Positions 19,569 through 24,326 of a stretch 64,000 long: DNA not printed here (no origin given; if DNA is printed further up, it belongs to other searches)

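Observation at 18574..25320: Candidate anaerobic plasmalogen-synthase (PlsA/PlsR-like fusion) embedded between two lipid glycosyltransferases in a translationally coupled cluster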

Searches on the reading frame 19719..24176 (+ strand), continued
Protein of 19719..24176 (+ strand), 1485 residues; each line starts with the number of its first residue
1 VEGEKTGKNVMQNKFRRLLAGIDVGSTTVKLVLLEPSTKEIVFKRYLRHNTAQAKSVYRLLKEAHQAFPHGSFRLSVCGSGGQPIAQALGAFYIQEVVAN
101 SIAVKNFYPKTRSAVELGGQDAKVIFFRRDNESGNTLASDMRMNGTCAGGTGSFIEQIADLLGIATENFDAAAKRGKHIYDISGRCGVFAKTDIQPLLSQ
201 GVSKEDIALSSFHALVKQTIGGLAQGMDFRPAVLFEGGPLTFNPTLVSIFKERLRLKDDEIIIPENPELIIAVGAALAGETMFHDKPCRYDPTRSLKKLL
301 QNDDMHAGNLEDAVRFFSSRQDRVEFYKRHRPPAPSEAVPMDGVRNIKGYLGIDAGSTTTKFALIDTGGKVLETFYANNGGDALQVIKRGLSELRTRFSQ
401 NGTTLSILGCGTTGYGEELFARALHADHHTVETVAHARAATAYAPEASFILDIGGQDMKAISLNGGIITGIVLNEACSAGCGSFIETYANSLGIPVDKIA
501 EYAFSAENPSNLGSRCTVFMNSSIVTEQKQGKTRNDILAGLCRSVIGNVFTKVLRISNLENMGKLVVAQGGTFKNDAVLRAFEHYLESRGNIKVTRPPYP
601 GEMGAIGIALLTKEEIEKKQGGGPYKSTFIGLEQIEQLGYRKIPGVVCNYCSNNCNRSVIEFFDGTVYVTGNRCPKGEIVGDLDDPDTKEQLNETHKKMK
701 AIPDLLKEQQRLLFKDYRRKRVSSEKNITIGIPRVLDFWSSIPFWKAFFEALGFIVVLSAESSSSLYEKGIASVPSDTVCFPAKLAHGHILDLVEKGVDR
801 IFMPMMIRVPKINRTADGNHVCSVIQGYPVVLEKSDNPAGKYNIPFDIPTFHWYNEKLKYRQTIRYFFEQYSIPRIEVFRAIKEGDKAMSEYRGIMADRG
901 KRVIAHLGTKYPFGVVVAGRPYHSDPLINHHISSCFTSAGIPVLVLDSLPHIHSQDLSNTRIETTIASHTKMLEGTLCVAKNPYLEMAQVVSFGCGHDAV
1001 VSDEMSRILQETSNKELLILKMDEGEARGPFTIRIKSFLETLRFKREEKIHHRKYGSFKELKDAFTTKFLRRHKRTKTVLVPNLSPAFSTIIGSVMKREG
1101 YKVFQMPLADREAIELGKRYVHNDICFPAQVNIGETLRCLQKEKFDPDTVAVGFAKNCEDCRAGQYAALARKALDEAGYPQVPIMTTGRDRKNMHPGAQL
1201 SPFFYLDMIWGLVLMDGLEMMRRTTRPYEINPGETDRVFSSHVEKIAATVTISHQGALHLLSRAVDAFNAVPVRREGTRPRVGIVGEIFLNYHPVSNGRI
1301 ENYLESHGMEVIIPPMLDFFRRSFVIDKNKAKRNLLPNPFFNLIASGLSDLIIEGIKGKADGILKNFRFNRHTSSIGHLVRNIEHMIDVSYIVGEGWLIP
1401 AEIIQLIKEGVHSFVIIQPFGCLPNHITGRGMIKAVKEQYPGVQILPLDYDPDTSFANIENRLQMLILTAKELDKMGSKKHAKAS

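Call 22: find_related_loci(query=A1, collection=genome_contigs, flank=6000)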
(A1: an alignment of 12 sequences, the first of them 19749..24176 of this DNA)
Query A1 (1475 aa) in genome_contigs; peptide patterns used: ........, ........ (x = any residue, [..] = any of these).
600 stretches matched a pattern (row limit reached: there are more); 598 encode a relative of the query (tblastn E <= 1e-3); the best 80 are kept; 80 distinct loci.
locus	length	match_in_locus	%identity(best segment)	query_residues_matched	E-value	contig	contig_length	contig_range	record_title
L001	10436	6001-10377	53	8-1465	0e+0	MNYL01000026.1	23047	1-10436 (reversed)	MAG: Fibrobacteres bacterium CG2_30_45_31 cg2_3.0_scaffold_3042_c, whole genome shotgun sequence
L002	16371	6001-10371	53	1-1464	0e+0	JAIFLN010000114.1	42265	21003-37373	MAG: Spirochaetes bacterium isolate bin_199 scaffold_403, whole genome shotgun sequence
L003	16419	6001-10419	52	1-1465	0e+0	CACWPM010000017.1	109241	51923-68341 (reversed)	MAG: Fibrobacter succinogenes isolate RUG10790 genome assembly, contig: RUG10790_asm_17, whole genome shotgun sequence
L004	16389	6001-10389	53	8-1465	0e+0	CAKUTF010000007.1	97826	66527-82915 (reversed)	MAG: uncultured Fibrobacter sp. isolate REFINED_METABAT215_TOP10_CONTIGS_1500_ASSEMBLY_K77_MERGED__Hadza_MoBio_hadza-I-L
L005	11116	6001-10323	51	8-1465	0e+0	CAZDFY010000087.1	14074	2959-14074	MAG TPA_asm: uncultured Sediminispirochaeta sp. isolate binchicken_co218_94 genome assembly, contig: NODE_4621_length_14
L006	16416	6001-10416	50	8-1461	0e+0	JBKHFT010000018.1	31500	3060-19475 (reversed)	MAG: Alkalispirochaeta sp. isolate D1M05_7 NODE_687_length_31500_cov_6.245222, whole genome shotgun sequence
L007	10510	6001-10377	50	7-1465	0e+0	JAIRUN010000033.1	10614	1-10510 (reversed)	MAG: Treponema sp. isolate Cyl330_bin23 k119_3856936, whole genome shotgun sequence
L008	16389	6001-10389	49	5-1465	0e+0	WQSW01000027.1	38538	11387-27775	MAG: Treponema sp. isolate Co191P3bin32 JGI24695J34938_10000486, whole genome shotgun sequence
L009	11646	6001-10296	49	1-1461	0e+0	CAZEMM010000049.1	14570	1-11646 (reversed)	MAG TPA_asm: uncultured Butyricicoccus sp. isolate SRP222994_co1_246 genome assembly, contig: NODE_8703_length_14570_cov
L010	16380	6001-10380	49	7-1465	0e+0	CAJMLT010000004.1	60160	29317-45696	TPA_asm: uncultured bacterium isolate ERR1600664-bin.38 genome assembly, contig: NODE_643_length_60160_cov_6.727194, who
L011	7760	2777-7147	49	6-1460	0e+0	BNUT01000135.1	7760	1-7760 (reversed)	Spirochaetia bacterium MS495-79 DNA, sequence135, whole genome shotgun sequence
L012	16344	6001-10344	48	11-1460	0e+0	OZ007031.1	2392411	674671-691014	MAG: uncultured Coriobacteriaceae bacterium isolate metabat2_pooled_metaflye.40 MAG genome assembly, chromosome: 1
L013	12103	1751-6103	47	2-1461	0e+0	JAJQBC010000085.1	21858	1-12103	MAG: Lachnospiraceae bacterium isolate C.10_6 NODE_463_length_21858_cov_15.478420, whole genome shotgun sequence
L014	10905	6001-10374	48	7-1474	0e+0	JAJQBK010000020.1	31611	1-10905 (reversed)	MAG: Lachnospiraceae bacterium isolate C.3_1 NODE_257_length_31611_cov_18.844150, whole genome shotgun sequence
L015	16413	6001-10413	47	2-1463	0e+0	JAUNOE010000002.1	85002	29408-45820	MAG: Coriobacteriia bacterium isolate S34M_St_100 NODE_83_length_85002_cov_7.304931, whole genome shotgun sequence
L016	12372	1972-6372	47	1-1470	0e+0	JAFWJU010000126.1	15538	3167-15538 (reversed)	MAG: Eggerthellaceae bacterium isolate RGIG5804 Sheep_Ileum.Co__c779099, whole genome shotgun sequence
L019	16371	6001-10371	47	2-1470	0e+0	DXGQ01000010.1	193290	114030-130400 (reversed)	MAG TPA_asm: Candidatus Anaerobutyricum avicola isolate ChiSxjej6B18-9268 ChiSxjej6B18M5__C27698_L193290_SAMN08009924, w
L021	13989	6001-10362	48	6-1462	0e+0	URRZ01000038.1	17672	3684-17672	uncultured Coriobacteriaceae bacterium isolate UMGS1293 genome assembly, contig: NODE_2468_length_17672_cov_4.257914, wh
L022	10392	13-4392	47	1-1475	0e+0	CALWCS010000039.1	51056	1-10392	MAG: uncultured Lachnospiraceae bacterium isolate E0_FAY__bin155 genome assembly, contig: E0_FAY__k127_1256726, whole ge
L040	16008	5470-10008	46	1-1462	0e+0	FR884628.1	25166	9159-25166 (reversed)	Eggerthella sp. CAG:209 genomic scaffold, scf137, whole genome shotgun sequence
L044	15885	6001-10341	43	1-1462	0e+0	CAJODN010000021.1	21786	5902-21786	uncultured Lachnospiraceae bacterium isolate Red_deer_1_mag_187 genome assembly, contig: scaffold_2466, whole genome sho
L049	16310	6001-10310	48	8-1462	0e+0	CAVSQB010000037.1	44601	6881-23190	MAG: uncultured Fibrobacterota bacterium isolate MFD03044.bin.1.58 genome assembly, contig: contig_32548, whole genome s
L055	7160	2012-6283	36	6-1475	0e+0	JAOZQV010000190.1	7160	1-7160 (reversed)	MAG: Deltaproteobacteria bacterium isolate GMC6_bin_6_sub GMC6_14156_length_7160_cov_10.473188, whole genome shotgun seq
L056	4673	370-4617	36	6-1462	0e+0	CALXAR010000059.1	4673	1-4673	MAG: uncultured Clostridia bacterium isolate BRZ_LF__bin5 genome assembly, contig: BRZ_LF__NODE_23453_length_4673_cov_7.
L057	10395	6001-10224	36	8-1462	0e+0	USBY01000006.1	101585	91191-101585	uncultured Clostridium sp. isolate UMGS1570 genome assembly, contig: NODE_10_length_101585_cov_6.57612, whole genome sho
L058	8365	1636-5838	37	8-1462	0e+0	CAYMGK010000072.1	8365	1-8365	MAG TPA_asm: uncultured Clostridia bacterium isolate SRP192927_co8_60 genome assembly, contig: NODE_8725_length_8365_cov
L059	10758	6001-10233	37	5-1462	0e+0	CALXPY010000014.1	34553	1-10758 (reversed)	MAG: uncultured Clostridia bacterium isolate BRZ_EA__bin99 genome assembly, contig: BRZ_EA__NODE_1247_length_34553_cov_8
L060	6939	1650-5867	37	1-1462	0e+0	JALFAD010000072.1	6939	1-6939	MAG: Clostridiales bacterium isolate SUG494 k141_376648, whole genome shotgun sequence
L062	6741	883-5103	37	8-1462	0e+0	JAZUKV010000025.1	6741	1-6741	MAG: Clostridia bacterium isolate T1900045248_TH20190018.MAGScoT_cleanbin_000014 SGB_5695_k141_496255, whole genome shot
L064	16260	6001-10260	36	8-1475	0e+0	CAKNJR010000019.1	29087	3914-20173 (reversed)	MAG TPA_asm: uncultured Clostridium sp. isolate ERR3414574_bin.27_metaWRAP_v1.1_MAG genome assembly, contig: NODE_2216_l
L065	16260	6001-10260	36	6-1475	0e+0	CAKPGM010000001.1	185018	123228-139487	MAG: uncultured Clostridia bacterium isolate REFINED_METABAT215_TOP10_CONTIGS_1500_ASSEMBLY_K77_MERGED__Hadza_MoBio_hadz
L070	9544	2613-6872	36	5-1470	0e+0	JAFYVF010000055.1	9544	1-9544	MAG: Clostridia bacterium isolate RGIG7452 Water_buffalos_Colon-1__c347769, whole genome shotgun sequence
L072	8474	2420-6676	36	8-1462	0e+0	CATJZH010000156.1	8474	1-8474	MAG: uncultured Clostridia bacterium isolate iMGMC-941_1678881729 genome assembly, contig: MegahitA5_98686, whole genome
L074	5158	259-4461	37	7-1462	0e+0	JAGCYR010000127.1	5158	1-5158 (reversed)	MAG: Clostridia bacterium isolate RGIG10243 Yak_Rumen-5__c1199331, whole genome shotgun sequence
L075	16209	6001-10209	37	6-1462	0e+0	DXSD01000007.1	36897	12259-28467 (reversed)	MAG TPA_asm: Fusobacterium sp. isolate HRGM_Genome_1847 HRGM_Genome_1847_7, whole genome shotgun sequence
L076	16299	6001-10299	36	6-1475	0e+0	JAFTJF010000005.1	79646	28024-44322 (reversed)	MAG: Clostridia bacterium isolate RGIG3868 Roe_deer_Cecum-1__c1374, whole genome shotgun sequence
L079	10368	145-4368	36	8-1462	0e+0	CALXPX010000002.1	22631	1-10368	MAG: uncultured Clostridia bacterium isolate BRZ_PA__bin125 genome assembly, contig: BRZ_PA__NODE_3226_length_22631_cov_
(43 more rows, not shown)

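Call 25: find_encoding_contigs(protein=P0002, flank=8000, max_places=3)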
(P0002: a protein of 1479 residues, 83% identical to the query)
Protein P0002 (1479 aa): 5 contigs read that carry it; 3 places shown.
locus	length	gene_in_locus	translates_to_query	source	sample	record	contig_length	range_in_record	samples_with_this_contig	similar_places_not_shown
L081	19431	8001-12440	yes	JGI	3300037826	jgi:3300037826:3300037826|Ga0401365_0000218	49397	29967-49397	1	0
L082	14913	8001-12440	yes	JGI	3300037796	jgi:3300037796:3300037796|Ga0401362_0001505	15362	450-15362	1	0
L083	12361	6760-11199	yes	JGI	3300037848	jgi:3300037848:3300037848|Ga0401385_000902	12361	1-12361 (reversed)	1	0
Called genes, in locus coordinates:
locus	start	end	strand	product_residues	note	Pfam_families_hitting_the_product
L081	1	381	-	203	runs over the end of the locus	PF00117:GATase, PF07685:GATase_3, PF01174:SNO (weak)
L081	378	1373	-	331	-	PF20740:TP0453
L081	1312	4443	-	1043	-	PF00133:tRNA-synt_1, PF09334:tRNA-synt_1g, PF08264:Anticodon_1, PF19302:DUF5915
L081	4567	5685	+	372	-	PF01008:IF-2B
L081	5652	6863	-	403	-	PF01590:GAF, PF13185:GAF_2, PF13492:GAF_3 (faint), PF13487:HD_5, PF01966:HD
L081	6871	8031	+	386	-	PF13506:Glyco_transf_21, PF13641:Glyco_tranf_2_3, PF00535:Glycos_transf_2, PF10111:Glyco_tranf_2_2 (faint), PF13632:Glyco_trans_2_3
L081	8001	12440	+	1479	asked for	PF01548:DEDD_Tnp_IS110 (faint), PF01869:BcrAD_BadFG, PF05378:Hydant_A_N (faint), PF01869:BcrAD_BadFG, PF09989:DUF2229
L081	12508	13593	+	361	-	PF00534:Glycos_transf_1 (weak), PF04101:Glyco_tran_28_C, PF13692:Glyco_trans_1_4 (weak)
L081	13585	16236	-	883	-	PF00133:tRNA-synt_1, PF09334:tRNA-synt_1g, PF13603:tRNA-synt_1_2, PF08264:Anticodon_1, PF10458:Val_tRNA-synt_C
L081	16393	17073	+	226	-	PF01135:PCMT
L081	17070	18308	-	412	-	PF00027:cNMP_binding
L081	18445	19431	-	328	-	?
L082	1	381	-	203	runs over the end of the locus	PF00117:GATase, PF07685:GATase_3, PF01174:SNO (weak)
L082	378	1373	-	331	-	PF20740:TP0453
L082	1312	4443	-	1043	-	PF00133:tRNA-synt_1, PF09334:tRNA-synt_1g, PF08264:Anticodon_1, PF19302:DUF5915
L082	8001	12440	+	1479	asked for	PF01548:DEDD_Tnp_IS110 (faint), PF01869:BcrAD_BadFG, PF05378:Hydant_A_N (faint), PF01869:BcrAD_BadFG, PF09989:DUF2229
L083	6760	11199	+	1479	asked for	PF01548:DEDD_Tnp_IS110 (faint), PF01869:BcrAD_BadFG, PF05378:Hydant_A_N (faint), PF01869:BcrAD_BadFG, PF09989:DUF2229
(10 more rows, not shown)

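Call 26: find_encoding_contigs(protein=P0003, flank=8000, max_places=3)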
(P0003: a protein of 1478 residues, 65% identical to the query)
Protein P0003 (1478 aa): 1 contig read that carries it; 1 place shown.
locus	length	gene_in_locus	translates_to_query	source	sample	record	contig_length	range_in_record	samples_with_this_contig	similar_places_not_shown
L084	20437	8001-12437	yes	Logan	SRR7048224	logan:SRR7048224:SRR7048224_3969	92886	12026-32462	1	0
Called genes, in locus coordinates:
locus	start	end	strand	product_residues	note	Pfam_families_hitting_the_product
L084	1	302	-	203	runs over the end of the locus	PF00117:GATase, PF07685:GATase_3 (weak)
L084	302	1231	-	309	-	-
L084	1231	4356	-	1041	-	PF00133:tRNA-synt_1, PF09334:tRNA-synt_1g (weak), PF08264:Anticodon_1, PF19302:DUF5915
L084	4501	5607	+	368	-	PF01008:IF-2B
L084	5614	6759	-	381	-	PF01590:GAF, PF13185:GAF_2, PF13487:HD_5, PF01966:HD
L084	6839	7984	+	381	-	PF13506:Glyco_transf_21, PF00535:Glycos_transf_2, PF10111:Glyco_tranf_2_2 (faint), PF13641:Glyco_tranf_2_3, PF13632:Glyco_trans_2_3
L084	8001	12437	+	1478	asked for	PF01869:BcrAD_BadFG, PF09989:DUF2229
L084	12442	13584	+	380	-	PF06925:MGDG_synth, PF00534:Glycos_transf_1, PF13692:Glyco_trans_1_4 (weak), PF04101:Glyco_tran_28_C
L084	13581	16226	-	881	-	PF00133:tRNA-synt_1, PF09334:tRNA-synt_1g, PF13603:tRNA-synt_1_2, PF08264:Anticodon_1, PF10458:Val_tRNA-synt_C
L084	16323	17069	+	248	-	PF01135:PCMT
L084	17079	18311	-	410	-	PF00027:cNMP_binding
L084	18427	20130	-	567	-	PF01833:TIG, PF01841:Transglut_core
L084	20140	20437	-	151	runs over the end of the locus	-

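Call 27: find_encoding_contigs(protein=P0004, flank=8000, max_places=3)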
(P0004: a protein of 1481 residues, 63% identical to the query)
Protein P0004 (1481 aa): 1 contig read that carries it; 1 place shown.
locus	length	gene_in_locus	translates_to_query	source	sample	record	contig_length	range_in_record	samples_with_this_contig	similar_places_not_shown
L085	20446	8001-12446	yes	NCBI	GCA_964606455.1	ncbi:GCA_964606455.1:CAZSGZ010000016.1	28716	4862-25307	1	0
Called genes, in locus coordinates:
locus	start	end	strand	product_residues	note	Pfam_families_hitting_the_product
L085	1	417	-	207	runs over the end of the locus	PF00117:GATase, PF01174:SNO, PF07685:GATase_3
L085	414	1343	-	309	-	PF20740:TP0453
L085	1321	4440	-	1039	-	PF00133:tRNA-synt_1, PF09334:tRNA-synt_1g (weak), PF08264:Anticodon_1, PF19302:DUF5915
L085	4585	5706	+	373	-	PF01008:IF-2B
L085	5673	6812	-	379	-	PF01590:GAF, PF13185:GAF_2, PF13492:GAF_3 (weak), PF13487:HD_5, PF01966:HD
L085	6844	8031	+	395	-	PF13506:Glyco_transf_21, PF00535:Glycos_transf_2, PF13641:Glyco_tranf_2_3, PF13632:Glyco_trans_2_3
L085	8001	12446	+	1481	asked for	PF01548:DEDD_Tnp_IS110 (faint), PF01869:BcrAD_BadFG, PF09989:DUF2229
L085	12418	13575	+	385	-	PF06925:MGDG_synth, PF00534:Glycos_transf_1 (weak), PF04101:Glyco_tran_28_C, PF13692:Glyco_trans_1_4 (weak)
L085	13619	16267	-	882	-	PF00133:tRNA-synt_1, PF09334:tRNA-synt_1g, PF13603:tRNA-synt_1_2, PF09334:tRNA-synt_1g (weak), PF08264:Anticodon_1, PF10458:Val_tRNA-synt_C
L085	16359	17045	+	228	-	PF01135:PCMT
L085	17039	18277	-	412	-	PF00027:cNMP_binding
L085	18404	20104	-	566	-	PF01833:TIG, PF01841:Transglut_core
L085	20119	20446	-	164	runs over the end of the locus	-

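Call 28: find_encoding_contigs(protein=P0006, flank=8000, max_places=2)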
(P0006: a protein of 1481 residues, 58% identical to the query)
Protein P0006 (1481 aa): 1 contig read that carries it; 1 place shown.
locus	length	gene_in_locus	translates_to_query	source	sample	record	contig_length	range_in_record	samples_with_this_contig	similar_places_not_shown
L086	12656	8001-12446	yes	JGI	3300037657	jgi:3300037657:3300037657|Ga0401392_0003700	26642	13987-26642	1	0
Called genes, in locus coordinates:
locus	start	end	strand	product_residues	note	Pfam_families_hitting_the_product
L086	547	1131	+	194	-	PF01944:SpoIIM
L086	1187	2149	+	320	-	PF01522:Polysacc_deac_1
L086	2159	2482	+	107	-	PF03091:CutA1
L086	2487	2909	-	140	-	PF00581:Rhodanese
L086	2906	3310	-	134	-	PF16561:AMPK1_CBM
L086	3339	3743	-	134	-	PF16561:AMPK1_CBM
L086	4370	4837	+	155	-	-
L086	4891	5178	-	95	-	-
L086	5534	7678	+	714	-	PF08447:PAS_3, PF13426:PAS_9 (faint), PF13188:PAS_8 (faint), PF00512:HisKA, PF02518:HATPase_c, PF00072:Response_reg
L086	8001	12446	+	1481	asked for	PF01869:BcrAD_BadFG, PF09989:DUF2229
